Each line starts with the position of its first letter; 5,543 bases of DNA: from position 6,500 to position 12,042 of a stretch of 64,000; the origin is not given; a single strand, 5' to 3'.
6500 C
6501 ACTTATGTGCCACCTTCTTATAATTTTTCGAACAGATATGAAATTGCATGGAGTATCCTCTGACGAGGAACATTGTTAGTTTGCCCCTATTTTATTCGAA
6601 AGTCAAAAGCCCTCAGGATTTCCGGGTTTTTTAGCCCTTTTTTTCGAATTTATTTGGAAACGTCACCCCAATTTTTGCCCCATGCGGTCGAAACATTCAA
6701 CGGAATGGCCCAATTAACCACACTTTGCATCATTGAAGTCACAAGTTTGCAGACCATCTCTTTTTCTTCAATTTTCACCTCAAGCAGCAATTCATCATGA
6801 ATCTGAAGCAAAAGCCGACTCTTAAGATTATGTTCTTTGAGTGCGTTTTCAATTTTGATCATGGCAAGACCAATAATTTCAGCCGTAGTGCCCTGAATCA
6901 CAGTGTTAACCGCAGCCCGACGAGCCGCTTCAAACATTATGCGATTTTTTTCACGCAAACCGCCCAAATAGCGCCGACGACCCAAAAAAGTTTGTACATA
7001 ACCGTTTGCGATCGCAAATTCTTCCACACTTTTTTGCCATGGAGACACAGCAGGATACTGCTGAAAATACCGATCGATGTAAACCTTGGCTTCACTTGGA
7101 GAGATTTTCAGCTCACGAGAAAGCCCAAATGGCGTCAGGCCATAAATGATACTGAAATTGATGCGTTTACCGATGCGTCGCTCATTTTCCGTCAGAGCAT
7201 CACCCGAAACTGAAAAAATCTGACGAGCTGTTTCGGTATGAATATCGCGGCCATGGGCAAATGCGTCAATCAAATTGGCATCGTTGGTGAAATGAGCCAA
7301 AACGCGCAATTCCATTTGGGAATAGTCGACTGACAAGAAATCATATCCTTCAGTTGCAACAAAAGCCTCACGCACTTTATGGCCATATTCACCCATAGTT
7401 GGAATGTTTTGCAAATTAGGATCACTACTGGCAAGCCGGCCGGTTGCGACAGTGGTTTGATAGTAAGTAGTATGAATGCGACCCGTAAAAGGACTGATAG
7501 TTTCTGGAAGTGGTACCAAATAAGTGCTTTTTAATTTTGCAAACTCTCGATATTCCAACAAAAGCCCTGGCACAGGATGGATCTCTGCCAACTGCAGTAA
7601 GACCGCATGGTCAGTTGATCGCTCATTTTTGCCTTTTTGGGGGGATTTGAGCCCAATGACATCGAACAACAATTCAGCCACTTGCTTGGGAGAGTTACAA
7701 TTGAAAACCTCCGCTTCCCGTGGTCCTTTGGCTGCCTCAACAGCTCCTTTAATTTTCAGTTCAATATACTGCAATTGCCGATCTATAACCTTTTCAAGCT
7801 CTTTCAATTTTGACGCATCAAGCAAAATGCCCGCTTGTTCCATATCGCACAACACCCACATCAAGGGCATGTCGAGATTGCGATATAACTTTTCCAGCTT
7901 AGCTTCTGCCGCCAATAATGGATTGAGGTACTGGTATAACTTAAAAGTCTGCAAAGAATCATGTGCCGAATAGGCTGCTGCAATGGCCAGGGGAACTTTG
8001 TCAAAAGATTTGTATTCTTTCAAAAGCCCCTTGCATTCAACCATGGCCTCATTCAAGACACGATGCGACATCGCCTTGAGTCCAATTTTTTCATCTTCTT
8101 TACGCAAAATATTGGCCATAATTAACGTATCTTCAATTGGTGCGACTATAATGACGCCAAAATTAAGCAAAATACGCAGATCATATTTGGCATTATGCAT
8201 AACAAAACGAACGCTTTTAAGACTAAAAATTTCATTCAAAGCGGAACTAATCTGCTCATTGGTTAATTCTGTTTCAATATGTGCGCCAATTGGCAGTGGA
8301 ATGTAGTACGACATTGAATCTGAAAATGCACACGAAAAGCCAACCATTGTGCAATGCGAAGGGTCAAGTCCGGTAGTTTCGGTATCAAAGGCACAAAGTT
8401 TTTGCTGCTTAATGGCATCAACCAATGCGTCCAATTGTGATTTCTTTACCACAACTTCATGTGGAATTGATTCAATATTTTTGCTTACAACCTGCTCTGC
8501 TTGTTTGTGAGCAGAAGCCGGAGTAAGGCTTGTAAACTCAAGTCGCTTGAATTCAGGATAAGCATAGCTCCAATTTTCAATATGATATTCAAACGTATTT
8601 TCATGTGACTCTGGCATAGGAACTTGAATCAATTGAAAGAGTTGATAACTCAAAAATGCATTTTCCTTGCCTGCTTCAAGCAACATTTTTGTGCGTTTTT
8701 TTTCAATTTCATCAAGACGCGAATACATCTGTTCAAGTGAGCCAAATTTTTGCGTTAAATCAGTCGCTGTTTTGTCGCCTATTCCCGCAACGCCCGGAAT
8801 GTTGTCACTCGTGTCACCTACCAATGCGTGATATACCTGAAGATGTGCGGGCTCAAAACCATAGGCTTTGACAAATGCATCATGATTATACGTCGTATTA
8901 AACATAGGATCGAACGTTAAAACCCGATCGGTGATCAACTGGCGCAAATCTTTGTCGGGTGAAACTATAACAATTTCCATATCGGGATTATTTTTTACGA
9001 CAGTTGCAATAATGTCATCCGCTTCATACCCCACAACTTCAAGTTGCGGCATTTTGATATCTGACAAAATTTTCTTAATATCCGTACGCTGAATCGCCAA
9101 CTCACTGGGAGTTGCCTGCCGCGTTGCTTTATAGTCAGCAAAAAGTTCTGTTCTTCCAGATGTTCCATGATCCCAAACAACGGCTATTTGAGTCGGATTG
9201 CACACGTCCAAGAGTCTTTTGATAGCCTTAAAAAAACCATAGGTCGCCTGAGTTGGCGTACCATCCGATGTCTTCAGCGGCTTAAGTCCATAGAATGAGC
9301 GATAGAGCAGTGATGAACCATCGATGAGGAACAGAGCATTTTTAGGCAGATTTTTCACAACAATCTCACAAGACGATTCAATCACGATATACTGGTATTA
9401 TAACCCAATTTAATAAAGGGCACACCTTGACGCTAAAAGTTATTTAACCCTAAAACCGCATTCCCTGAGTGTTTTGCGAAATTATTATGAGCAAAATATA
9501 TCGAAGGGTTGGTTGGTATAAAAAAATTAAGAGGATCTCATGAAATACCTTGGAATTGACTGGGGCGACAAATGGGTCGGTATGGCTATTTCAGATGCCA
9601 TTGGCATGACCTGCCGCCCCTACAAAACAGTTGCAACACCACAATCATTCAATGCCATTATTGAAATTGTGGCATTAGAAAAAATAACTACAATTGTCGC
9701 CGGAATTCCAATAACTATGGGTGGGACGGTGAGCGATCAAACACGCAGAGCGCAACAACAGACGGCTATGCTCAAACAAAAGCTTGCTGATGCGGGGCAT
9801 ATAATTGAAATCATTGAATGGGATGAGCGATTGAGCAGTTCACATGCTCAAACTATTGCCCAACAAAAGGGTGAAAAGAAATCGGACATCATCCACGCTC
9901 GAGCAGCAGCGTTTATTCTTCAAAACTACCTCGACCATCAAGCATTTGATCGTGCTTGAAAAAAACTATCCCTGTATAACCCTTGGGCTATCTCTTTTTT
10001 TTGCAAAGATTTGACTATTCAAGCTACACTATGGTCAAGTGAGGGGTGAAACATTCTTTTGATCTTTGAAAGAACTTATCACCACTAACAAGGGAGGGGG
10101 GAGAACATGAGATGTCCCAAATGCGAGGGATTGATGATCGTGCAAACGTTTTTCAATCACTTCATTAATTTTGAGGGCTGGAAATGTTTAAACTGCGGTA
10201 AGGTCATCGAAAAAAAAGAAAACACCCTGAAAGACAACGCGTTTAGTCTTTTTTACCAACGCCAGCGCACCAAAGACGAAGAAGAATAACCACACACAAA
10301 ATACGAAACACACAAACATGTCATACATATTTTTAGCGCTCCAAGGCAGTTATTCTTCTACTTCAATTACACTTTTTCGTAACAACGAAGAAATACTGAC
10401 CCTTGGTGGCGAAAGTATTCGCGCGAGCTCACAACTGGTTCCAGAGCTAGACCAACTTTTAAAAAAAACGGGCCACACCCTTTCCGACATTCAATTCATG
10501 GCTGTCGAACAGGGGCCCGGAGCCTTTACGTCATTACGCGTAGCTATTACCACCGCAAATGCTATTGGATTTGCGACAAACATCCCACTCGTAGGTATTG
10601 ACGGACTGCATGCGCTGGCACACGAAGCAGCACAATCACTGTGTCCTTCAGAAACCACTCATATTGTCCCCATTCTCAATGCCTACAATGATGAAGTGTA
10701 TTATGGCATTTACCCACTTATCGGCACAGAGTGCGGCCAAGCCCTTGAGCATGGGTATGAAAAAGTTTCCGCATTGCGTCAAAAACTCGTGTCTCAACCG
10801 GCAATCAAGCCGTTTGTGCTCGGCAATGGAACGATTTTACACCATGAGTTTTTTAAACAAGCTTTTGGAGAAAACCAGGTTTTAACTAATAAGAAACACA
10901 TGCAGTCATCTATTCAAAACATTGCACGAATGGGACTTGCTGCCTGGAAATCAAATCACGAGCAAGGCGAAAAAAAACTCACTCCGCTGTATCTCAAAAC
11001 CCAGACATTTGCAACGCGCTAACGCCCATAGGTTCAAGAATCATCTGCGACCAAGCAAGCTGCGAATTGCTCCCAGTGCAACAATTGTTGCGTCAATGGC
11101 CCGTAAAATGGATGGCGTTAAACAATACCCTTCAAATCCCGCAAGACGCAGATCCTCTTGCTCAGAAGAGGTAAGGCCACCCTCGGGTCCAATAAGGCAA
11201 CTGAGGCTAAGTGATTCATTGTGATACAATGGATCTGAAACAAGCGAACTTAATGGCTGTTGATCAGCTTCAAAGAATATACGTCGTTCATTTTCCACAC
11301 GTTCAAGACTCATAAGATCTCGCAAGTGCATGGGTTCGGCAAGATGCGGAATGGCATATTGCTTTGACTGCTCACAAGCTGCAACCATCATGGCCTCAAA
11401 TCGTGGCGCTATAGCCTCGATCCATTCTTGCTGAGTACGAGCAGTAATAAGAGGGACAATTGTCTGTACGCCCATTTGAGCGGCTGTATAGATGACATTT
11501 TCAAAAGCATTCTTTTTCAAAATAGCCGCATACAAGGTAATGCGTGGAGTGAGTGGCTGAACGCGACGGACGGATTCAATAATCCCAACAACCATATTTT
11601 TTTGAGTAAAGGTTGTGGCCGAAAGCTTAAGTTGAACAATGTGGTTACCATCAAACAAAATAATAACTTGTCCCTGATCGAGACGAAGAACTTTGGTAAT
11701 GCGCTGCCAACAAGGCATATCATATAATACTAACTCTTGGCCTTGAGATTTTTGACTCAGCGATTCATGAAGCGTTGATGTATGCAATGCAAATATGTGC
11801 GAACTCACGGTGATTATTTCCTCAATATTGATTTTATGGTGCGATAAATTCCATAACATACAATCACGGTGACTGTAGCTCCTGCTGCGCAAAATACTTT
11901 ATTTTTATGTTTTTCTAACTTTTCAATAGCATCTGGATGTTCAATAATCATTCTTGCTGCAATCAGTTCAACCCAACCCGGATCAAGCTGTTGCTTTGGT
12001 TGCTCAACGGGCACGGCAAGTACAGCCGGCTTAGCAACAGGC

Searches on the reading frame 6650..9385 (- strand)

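Call 19: search_protein_families(library=ncbifam, proteins=[window:6650-9385:-])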
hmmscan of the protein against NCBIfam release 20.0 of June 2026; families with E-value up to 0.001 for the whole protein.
window:6650-9385:- (911 aa): 15 families
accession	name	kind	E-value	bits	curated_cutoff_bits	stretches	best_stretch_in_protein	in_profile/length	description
NF004397.1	PRK05755.1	equivalog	5.8e-273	908.5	720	1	17-909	2-888/889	DNA polymerase I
TIGR00593.1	pola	equivalog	1.3e-246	821.2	600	1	18-909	1-889/890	DNA polymerase I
NF011539.0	PRK14975.1-3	equivalog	3e-89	300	640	1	302-907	40-626/628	bifunctional 3'-5' exonuclease/DNA polymerase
NF011541.0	PRK14975.2-1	equivalog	4.3e-63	213.6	871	1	336-909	38-636/645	bifunctional 3'-5' exonuclease/DNA polymerase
NF011540.0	PRK14975.1-4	equivalog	6e-63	213.2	601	1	312-888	6-552/576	bifunctional 3'-5' exonuclease/DNA polymerase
NF011547.0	PRK14976.1-4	equivalog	1.6e-53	181.9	305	1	16-264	2-262/291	5'-3' exonuclease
NF011546.0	PRK14976.1-3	equivalog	2e-48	165.2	347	1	16-252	3-251/297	5'-3' exonuclease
NF011545.0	PRK14976.1-2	equivalog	4e-47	160.8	434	1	15-251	6-252/287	5'-3' exonuclease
NF038380.1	phage_DpoZ_1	exception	1.5e-46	159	500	1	329-910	3-606/607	aminoadenine-incorporating DNA polymerase DpoZ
NF007017.0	PRK09482.1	equivalog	1.6e-41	142.6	261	1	18-252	5-239/257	flap endonuclease Xni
NF011542.0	PRK14975.2-2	equivalog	5.5e-36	124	1061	2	614-908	481-789/802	bifunctional 3'-5' exonuclease/DNA polymerase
NF011543.0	PRK14975.2-3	equivalog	5.6e-31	107.4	1139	1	611-858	517-769/853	bifunctional 3'-5' exonuclease/DNA polymerase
NF011538.0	PRK14975.1-1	equivalog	3.3e-18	65.4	389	1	602-886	253-528/557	bifunctional 3'-5' exonuclease/DNA polymerase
NF038381.1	phage_DpoZ_2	exception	1.9e-16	59.5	350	1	505-760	315-583/754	aminoadenine-incorporating DNA polymerase DpoZ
NF011544.0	PRK14976.1-1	equivalog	3.2e-09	36.6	228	1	114-255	115-247/278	5'-3' exonuclease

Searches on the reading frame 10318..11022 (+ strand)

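Call 66: search_protein_families(library=pfam, proteins=[window:10318-11022:+])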
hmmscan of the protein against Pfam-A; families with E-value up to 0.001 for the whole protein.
window:10318-11022:+ (234 aa): 1 family
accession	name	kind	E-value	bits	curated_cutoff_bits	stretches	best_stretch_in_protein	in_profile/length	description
PF00814.31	TsaD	-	5.7e-21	75.8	24.8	1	37-212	30-232/264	tRNA N6-adenosine threonylcarbamoyltransferase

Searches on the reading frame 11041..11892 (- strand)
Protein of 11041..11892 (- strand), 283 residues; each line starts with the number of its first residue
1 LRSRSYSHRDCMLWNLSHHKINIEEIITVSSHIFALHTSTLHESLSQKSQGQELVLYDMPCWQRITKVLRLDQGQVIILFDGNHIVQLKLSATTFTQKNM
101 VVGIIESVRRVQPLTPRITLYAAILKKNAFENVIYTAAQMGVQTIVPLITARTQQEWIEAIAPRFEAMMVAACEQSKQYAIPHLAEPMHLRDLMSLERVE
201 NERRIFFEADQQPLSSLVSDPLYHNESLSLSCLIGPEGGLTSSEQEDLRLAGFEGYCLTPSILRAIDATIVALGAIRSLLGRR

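Call 66: search_protein_families(library=pfam, proteins=[window:11041-11892:-])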
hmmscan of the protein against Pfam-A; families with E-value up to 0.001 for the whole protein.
window:11041-11892:- (283 aa): 1 family
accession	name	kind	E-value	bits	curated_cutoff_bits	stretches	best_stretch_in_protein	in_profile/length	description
PF04452.19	Methyltrans_RNA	-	7e-32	110.7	23.9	1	116-276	4-164/165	RNA methyltransferase domain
